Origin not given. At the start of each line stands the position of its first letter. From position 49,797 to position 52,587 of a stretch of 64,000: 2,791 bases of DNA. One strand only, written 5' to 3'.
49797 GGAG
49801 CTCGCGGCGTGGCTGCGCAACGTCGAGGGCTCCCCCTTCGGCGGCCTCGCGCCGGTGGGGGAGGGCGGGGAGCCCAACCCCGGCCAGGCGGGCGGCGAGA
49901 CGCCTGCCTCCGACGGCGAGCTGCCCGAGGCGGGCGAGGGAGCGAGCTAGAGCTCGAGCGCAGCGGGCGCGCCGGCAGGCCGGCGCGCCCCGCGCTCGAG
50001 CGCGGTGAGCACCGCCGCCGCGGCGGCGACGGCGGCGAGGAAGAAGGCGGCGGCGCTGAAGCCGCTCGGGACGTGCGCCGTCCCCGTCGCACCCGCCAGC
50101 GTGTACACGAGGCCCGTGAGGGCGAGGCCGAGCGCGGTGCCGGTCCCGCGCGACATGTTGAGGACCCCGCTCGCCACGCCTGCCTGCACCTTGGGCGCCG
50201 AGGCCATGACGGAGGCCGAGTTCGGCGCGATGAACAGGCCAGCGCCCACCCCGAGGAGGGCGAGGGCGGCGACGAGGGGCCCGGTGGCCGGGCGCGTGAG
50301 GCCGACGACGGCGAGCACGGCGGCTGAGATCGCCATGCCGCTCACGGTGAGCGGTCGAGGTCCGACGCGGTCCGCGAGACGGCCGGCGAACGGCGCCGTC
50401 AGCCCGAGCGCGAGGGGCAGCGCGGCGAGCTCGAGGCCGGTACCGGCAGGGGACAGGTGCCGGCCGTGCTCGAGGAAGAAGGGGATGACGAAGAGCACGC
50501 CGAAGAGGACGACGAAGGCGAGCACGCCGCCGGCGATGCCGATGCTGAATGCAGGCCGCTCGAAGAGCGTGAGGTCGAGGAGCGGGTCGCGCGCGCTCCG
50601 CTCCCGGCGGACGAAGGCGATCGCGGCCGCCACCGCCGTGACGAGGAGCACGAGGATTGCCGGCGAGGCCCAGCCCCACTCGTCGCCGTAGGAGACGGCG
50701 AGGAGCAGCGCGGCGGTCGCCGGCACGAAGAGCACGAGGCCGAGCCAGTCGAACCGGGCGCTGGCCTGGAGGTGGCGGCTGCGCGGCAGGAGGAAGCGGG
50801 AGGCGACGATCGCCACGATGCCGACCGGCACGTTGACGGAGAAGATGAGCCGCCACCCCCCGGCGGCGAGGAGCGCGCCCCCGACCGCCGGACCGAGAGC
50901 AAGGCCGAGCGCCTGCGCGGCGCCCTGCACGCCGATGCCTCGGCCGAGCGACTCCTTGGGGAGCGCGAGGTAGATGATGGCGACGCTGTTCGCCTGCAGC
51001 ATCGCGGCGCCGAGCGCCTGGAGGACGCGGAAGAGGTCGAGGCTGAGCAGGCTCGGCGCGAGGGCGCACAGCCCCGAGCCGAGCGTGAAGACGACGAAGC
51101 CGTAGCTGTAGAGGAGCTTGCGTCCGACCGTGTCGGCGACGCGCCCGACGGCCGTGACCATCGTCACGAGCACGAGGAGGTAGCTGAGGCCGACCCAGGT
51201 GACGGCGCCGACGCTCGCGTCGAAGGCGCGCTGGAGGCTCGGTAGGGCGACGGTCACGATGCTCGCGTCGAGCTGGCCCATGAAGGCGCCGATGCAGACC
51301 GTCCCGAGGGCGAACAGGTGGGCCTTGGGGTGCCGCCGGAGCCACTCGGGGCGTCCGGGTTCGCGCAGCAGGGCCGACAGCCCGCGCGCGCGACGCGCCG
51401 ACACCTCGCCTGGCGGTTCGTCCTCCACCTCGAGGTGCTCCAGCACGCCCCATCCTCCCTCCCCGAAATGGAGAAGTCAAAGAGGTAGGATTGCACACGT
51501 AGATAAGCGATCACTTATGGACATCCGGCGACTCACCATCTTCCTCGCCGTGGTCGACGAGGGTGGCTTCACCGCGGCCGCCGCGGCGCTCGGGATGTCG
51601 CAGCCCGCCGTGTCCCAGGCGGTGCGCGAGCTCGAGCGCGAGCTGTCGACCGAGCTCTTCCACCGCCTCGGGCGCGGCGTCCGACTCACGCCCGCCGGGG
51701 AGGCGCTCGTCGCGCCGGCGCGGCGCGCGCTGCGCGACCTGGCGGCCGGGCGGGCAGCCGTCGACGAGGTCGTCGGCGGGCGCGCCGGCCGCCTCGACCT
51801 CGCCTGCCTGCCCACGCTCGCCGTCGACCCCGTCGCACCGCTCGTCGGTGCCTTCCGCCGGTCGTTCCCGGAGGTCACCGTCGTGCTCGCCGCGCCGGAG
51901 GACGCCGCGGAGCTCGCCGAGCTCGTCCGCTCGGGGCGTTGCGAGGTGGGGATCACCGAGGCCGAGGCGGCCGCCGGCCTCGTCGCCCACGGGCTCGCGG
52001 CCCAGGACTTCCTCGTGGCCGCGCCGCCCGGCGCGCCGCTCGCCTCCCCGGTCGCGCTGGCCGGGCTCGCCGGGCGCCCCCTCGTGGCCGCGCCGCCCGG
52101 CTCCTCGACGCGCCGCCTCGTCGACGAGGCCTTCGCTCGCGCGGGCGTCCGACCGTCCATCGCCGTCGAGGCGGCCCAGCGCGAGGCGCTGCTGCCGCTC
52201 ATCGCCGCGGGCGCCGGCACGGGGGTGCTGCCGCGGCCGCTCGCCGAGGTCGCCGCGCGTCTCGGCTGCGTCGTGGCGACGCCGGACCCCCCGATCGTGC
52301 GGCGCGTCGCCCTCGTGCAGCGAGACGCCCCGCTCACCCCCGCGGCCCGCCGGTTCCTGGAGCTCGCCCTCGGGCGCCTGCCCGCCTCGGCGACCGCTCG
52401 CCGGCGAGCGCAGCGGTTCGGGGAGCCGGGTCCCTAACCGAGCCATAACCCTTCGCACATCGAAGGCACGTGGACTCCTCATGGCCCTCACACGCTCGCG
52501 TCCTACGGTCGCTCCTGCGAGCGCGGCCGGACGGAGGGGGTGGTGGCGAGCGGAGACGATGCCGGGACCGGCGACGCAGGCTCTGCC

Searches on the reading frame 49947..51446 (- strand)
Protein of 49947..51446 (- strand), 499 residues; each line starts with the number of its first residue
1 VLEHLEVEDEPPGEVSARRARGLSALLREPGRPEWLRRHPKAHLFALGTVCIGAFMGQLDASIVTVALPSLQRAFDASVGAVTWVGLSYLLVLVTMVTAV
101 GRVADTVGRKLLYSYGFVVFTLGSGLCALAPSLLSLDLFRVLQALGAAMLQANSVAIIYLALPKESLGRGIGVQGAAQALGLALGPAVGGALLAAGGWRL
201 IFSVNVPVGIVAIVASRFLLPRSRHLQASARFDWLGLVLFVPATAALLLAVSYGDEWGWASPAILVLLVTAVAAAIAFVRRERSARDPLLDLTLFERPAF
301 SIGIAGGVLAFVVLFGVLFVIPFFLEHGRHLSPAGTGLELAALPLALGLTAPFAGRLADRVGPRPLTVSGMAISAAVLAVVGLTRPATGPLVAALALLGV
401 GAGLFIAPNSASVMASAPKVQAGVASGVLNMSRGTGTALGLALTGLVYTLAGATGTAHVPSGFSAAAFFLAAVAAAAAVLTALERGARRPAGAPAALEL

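Call 6: search_protein_families(library=pfam, proteins=[window:49947-51446:-], max_evalue=0.01)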
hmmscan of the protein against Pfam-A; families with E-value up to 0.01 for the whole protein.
window:49947-51446:- (499 aa): 1 family
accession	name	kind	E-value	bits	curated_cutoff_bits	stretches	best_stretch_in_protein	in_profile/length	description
PF07690.21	MFS_1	-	2.9e-46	158.4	33.4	2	50-227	1-179/347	Major Facilitator Superfamily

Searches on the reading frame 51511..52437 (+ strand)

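Call 6: search_protein_families(library=pfam, proteins=[window:51511-52437:+], max_evalue=0.01)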
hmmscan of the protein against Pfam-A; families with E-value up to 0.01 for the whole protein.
window:51511-52437:+ (308 aa): 2 families
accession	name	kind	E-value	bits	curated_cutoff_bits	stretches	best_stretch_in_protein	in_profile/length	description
PF03466.25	LysR_substrate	-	1.8e-34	119.4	28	1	90-288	3-206/209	LysR substrate binding domain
PF00126.33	HTH_1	-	1.2e-24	86.4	26.6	1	5-64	1-60/60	Bacterial regulatory helix-turn-helix protein, lysR family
